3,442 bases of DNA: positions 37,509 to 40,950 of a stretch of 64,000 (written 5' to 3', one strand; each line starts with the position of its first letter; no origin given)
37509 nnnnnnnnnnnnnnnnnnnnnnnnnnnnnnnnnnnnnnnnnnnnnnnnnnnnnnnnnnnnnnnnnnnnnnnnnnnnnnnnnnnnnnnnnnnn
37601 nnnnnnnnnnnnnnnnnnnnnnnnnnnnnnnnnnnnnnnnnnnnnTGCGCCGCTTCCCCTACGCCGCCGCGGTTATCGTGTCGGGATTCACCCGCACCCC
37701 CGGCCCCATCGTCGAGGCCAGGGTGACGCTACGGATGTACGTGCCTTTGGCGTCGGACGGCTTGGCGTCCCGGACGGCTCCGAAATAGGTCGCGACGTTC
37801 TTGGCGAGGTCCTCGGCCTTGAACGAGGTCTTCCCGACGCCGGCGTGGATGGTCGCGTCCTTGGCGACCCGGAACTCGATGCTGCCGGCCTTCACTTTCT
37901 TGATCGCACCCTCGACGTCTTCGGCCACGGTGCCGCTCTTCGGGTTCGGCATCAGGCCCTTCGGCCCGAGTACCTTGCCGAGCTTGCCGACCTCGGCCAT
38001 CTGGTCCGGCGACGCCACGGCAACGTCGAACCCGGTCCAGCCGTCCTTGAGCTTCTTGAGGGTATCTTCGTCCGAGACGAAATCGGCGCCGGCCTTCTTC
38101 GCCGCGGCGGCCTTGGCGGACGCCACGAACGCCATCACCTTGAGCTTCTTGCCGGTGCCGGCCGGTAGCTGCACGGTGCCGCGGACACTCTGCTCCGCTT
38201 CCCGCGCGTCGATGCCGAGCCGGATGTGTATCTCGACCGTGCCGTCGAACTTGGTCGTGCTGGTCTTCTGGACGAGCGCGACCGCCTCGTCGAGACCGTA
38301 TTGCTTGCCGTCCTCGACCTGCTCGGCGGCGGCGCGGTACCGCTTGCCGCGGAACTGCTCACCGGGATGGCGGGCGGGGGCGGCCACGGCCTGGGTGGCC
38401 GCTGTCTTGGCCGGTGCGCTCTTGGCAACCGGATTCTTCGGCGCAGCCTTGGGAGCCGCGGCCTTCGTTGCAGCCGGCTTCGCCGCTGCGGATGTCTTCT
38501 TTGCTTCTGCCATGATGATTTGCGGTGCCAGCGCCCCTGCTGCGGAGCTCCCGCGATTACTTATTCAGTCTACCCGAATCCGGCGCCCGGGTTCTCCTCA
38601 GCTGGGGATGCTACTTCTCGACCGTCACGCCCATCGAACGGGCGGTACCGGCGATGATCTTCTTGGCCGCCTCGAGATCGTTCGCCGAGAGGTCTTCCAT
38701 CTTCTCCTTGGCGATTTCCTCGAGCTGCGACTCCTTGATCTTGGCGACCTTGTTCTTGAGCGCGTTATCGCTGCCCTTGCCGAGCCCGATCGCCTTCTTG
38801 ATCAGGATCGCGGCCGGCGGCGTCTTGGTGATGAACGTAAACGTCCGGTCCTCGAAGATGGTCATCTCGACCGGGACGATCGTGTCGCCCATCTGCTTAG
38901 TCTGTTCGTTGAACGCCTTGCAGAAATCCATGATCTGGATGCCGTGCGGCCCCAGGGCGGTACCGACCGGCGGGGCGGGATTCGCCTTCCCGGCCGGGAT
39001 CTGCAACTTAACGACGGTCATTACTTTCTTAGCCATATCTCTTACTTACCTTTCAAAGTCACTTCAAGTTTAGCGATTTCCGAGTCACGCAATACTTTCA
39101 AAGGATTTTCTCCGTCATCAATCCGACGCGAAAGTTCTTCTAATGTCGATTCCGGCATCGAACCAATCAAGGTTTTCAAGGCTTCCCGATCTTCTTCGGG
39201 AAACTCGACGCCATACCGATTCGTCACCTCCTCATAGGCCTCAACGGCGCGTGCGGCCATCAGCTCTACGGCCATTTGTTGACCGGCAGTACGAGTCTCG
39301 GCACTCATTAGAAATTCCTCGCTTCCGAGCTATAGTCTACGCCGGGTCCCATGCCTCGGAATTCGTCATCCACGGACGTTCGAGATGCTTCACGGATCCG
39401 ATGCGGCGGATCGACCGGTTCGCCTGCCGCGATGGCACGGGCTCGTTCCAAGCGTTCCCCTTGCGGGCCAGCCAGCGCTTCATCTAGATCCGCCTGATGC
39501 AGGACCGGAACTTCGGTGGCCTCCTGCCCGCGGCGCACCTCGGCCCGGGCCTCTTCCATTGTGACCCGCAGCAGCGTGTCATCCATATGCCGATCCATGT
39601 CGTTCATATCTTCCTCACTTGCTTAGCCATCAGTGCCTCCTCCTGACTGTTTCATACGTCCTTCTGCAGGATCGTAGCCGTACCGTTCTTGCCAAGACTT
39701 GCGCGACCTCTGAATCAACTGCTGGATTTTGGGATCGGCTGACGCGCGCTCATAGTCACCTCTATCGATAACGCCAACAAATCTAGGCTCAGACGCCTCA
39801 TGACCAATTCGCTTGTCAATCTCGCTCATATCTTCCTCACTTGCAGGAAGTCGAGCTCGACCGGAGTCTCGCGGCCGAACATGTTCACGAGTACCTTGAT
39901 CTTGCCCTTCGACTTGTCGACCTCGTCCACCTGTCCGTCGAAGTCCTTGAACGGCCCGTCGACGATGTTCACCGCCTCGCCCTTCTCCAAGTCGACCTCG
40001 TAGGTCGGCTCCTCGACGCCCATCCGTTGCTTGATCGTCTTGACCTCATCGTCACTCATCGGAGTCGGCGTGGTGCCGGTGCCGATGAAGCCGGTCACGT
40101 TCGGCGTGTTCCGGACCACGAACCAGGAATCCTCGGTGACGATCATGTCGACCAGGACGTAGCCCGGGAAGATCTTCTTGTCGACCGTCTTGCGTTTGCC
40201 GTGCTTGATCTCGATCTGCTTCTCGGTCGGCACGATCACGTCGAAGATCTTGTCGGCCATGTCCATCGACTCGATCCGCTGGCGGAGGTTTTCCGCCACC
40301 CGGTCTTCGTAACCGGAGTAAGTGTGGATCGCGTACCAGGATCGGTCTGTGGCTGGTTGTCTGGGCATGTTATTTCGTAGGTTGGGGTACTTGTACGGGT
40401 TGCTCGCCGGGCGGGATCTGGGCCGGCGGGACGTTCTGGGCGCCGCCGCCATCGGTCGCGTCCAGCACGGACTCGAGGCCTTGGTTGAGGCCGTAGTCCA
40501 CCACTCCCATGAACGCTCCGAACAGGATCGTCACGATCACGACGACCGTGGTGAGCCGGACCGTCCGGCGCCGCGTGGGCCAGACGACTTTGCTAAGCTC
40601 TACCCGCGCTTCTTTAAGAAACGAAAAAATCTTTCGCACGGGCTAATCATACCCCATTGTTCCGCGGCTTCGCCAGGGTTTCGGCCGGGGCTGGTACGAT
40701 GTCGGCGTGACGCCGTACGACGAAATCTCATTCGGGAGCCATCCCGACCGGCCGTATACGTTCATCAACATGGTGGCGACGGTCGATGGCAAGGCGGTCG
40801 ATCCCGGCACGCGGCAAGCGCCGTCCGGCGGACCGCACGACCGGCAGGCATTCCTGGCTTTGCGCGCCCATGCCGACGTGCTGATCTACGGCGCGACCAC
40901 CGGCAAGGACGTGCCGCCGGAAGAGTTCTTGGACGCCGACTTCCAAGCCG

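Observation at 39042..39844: Three small, translationally coupled ORFs inserted between nusG and rplK, flanked by a duplicated 19-bp nusG-end/RBS/ATG repeat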

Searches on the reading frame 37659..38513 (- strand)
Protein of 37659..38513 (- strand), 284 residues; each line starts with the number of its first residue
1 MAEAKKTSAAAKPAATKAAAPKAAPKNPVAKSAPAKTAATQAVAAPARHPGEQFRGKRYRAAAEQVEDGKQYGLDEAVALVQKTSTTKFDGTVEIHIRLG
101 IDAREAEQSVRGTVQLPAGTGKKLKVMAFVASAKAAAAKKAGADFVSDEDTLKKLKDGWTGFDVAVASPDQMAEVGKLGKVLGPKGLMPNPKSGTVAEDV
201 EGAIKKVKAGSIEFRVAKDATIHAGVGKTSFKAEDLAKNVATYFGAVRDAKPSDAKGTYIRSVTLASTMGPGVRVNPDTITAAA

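Call 55: find_encoding_contigs(protein=window:37659-38513:-, flank=2500, max_places=10)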
Protein window:37659-38513:- (284 aa): 1 contig read that carries it; 1 place shown.
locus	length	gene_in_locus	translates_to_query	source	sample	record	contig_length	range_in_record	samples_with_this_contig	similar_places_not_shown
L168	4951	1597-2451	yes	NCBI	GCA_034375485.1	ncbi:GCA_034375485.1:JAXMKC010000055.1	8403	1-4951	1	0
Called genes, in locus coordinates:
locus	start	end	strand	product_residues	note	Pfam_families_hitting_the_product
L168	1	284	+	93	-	?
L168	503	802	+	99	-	-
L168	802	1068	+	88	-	-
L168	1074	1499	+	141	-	PF03946:Ribosomal_L11_N, PF00298:Ribosomal_L11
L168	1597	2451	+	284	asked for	PF00687:Ribosomal_L1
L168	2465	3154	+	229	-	PF06559:DCD_N, PF22769:DCD, PF22569:DCD_C, PF00692:dUTPase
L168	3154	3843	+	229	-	PF01928:CYTH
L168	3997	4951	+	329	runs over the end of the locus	PF00303:Thymidylat_synt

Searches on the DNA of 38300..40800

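Call 30: search_rna_families(source=window, start=38300, end=40800, threshold=evalue, max_evalue=1)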
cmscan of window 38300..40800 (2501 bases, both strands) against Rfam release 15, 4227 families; matches with E-value up to 1: 0.
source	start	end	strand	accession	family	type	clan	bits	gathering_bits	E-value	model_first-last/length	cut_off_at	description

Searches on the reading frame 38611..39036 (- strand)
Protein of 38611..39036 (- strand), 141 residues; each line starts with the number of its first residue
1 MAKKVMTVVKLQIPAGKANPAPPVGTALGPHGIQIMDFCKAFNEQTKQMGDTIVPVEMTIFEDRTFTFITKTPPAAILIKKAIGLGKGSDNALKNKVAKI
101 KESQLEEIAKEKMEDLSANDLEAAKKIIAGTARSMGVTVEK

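Call 6: search_protein_families(library=pfam, proteins=[window:38611-39036:-], max_evalue=1)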
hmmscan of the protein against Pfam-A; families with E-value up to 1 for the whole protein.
window:38611-39036:- (141 aa): 4 families
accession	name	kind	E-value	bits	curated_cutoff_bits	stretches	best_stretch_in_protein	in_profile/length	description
PF03946.19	Ribosomal_L11_N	-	1.3e-27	95.7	32.9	1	9-66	1-58/58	Ribosomal protein L11, N-terminal domain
PF00298.24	Ribosomal_L11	-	6.6e-26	91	21.4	1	71-139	1-69/69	Ribosomal protein L11, RNA binding domain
PF03744.18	BioW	-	0.054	13.5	25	1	77-139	32-94/239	6-carboxyhexanoate--CoA ligase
PF13636.12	Methyltranf_PUA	-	0.41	11.2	27.6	1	82-99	28-45/49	RNA-binding PUA-like domain of methyltransferase RsmF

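Call 20: find_encoding_contigs(protein=window:38611-39036:-, flank=3000, max_places=10)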
Protein window:38611-39036:- (141 aa): 3 contigs read that carry it; 3 places shown.
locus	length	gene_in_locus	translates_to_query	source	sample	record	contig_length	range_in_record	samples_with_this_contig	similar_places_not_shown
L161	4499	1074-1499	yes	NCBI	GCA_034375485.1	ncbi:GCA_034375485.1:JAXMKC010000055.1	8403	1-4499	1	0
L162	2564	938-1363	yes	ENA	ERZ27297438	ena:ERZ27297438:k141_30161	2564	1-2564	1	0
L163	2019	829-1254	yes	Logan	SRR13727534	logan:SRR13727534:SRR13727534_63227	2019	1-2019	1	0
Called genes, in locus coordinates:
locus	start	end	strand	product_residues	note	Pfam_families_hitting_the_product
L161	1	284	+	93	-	?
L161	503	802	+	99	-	-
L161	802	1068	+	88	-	-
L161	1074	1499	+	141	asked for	PF03946:Ribosomal_L11_N, PF00298:Ribosomal_L11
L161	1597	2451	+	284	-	PF00687:Ribosomal_L1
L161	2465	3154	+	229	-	PF06559:DCD_N, PF22769:DCD, PF22569:DCD_C, PF00692:dUTPase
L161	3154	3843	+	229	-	PF01928:CYTH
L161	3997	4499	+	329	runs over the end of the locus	PF00303:Thymidylat_synt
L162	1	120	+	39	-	?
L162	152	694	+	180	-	PF02357:NusG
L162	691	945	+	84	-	-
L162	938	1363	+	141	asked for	PF03946:Ribosomal_L11_N, PF00298:Ribosomal_L11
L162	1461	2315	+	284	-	PF00687:Ribosomal_L1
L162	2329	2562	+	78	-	?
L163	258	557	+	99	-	-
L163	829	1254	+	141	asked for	PF03946:Ribosomal_L11_N, PF00298:Ribosomal_L11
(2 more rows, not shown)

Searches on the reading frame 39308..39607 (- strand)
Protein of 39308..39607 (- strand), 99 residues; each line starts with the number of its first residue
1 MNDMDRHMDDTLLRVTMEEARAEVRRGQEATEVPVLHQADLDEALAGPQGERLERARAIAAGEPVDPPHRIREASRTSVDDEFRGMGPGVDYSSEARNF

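Call 6: search_protein_families(library=pfam, proteins=[window:39308-39607:-], max_evalue=1)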
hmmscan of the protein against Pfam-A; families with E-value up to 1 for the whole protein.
window:39308-39607:- (99 aa): 0 families

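Call 7: search_protein_families(library=phrogs, proteins=[window:39308-39607:-], max_evalue=1)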
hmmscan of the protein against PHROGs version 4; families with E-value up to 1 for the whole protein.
window:39308-39607:- (99 aa): 0 families

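Call 8: search_protein_families(library=ncbifam, proteins=[window:39308-39607:-], max_evalue=1)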
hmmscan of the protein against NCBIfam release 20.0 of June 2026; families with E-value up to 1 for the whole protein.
window:39308-39607:- (99 aa): 0 families

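Call 13: find_homologous_proteins(query=window:39308-39607:-, max_evalue=0.01)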
Query window:39308-39607:- (99 aa): 1 proteins with E <= 0.01 among 19 candidates.
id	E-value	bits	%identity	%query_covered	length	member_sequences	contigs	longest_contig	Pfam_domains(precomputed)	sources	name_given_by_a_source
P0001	5.3e-57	208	100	100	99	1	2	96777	-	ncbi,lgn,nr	ncbi:MAG: hypothetical protein Q8Q11_03725 [bacterium]|nr:hypothetical protein [bacterium] MDZ424811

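Call 21: find_encoding_contigs(protein=window:39308-39607:-, flank=3000, max_places=10)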
Protein window:39308-39607:- (99 aa): 3 contigs read that carry it; 3 places shown.
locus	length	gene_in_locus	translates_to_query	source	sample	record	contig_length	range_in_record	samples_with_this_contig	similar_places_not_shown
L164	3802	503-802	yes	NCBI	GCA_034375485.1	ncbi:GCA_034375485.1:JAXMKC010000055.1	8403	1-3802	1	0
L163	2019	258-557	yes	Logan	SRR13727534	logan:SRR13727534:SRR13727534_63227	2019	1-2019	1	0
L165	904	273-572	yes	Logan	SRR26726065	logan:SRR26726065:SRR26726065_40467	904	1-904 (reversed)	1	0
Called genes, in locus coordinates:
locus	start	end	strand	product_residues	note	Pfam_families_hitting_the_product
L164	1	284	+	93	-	?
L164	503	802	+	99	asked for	-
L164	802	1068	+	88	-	-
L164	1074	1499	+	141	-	PF03946:Ribosomal_L11_N, PF00298:Ribosomal_L11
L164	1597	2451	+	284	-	PF00687:Ribosomal_L1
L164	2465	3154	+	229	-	PF06559:DCD_N, PF22769:DCD, PF22569:DCD_C, PF00692:dUTPase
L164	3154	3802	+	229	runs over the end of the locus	PF01928:CYTH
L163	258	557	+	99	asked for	-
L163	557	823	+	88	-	-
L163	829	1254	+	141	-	PF03946:Ribosomal_L11_N, PF00298:Ribosomal_L11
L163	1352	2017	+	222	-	?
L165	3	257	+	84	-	?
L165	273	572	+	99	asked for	-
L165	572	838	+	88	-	-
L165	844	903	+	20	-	?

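Call 27: search_protein_families(library=padloc, proteins=[window:39308-39607:-], max_evalue=1)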
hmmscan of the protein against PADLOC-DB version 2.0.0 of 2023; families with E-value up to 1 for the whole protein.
window:39308-39607:- (99 aa): 0 families

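Call 36: find_related_loci(query=window:39308-39607:-, collection=viral_contigs, flank=3000)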
Query window:39308-39607:- (99 aa) in viral_contigs; peptide patterns used: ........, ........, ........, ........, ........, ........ (x = any residue, [..] = any of these).
14 stretches matched a pattern, but none encodes a relative of the query by tblastn (E <= 1e-3).

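Call 39: predict_structure(protein=window:39308-39607:-)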
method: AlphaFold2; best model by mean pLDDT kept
length: 99 residues; sequences in the alignment: 1
mean_pLDDT: 69.8   pTM: 0.27
mean pLDDT of the five models: 69.8, 69.1, 68.5, 68.4, 66.0
residues with pLDDT >= 90: 1; 70-90: 57; 50-70: 26; < 50: 15
segments of 3 or more residues with pLDDT < 50: 73-77, 88-90, 96-99
pLDDT, mean of each block of 10 residues (from residue 1): 74 81 77 76 86 87 68 50 51 47
secondary structure, 60 per line:
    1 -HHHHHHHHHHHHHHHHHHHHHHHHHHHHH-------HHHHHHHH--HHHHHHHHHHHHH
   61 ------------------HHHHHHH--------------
elements in order: H2-30 H38-45 H48-60 H79-85

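Call 43: search_protein_representatives(protein=window:39308-39607:-)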
Query: 99 residues. Proteins with E-value up to 0.001 (for the whole library): 5; up to 1e-10: 1; up to 1e-30: 1. The best 5 are listed.
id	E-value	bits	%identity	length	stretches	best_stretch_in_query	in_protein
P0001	1.7e-57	207.7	100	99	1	1-99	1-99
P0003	2.4e-08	50.4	56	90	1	11-97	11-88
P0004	1.4e-07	47.9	-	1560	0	-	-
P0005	4.2e-05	40.0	38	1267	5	20-58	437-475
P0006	5.3e-05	39.7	35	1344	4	31-53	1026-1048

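Call 46: find_encoding_contigs(protein=P0003, flank=3000, max_places=10)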
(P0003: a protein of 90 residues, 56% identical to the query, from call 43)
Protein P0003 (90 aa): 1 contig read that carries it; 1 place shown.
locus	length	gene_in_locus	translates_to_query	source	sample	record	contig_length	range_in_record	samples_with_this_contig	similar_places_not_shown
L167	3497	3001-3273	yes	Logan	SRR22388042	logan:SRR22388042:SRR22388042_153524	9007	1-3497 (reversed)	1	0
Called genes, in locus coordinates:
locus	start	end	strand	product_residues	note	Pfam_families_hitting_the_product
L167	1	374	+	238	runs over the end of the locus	-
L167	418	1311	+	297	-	PF01565:FAD_binding_4, PF02873:MurB_C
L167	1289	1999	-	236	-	PF01872:RibD_C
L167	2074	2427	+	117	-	PF00584:SecE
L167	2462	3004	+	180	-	PF02357:NusG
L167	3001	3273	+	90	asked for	-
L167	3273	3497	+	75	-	?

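Call 58: search_solved_structures(query=A1, max_evalue=10)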
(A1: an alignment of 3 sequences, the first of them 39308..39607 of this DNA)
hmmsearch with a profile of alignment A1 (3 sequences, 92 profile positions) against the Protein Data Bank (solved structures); distinct sequences matched with E-value up to 10: 1.
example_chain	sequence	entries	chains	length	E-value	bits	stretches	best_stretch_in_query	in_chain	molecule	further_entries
5nik_J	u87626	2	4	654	1.3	12.5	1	44-91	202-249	Macrolide export ATP-binding/permease protein MacB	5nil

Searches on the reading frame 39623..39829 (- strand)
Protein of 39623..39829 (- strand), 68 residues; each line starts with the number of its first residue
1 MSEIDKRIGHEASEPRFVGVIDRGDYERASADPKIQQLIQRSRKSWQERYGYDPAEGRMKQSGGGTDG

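Call 6: search_protein_families(library=pfam, proteins=[window:39623-39829:-], max_evalue=1)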
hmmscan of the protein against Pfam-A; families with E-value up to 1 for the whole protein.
window:39623-39829:- (68 aa): 1 family
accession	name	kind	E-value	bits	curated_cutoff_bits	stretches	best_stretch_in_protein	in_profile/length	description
PF02234.24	CDI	-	0.15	12.6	25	1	31-57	11-37/49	Cyclin-dependent kinase inhibitor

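Call 7: search_protein_families(library=phrogs, proteins=[window:39623-39829:-], max_evalue=1)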
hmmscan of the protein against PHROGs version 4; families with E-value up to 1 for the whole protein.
window:39623-39829:- (68 aa): 0 families

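Call 8: search_protein_families(library=ncbifam, proteins=[window:39623-39829:-], max_evalue=1)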
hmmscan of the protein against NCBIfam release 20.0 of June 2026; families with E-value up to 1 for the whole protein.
window:39623-39829:- (68 aa): 0 families

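Call 15: find_homologous_proteins(query=window:39623-39829:-, max_evalue=0.1)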
Query window:39623-39829:-: no candidate shares three 5-residue words with the query. No homologue found.

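Call 27: search_protein_families(library=padloc, proteins=[window:39623-39829:-], max_evalue=1)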
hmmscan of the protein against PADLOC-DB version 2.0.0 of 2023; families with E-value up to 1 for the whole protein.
window:39623-39829:- (68 aa): 0 families
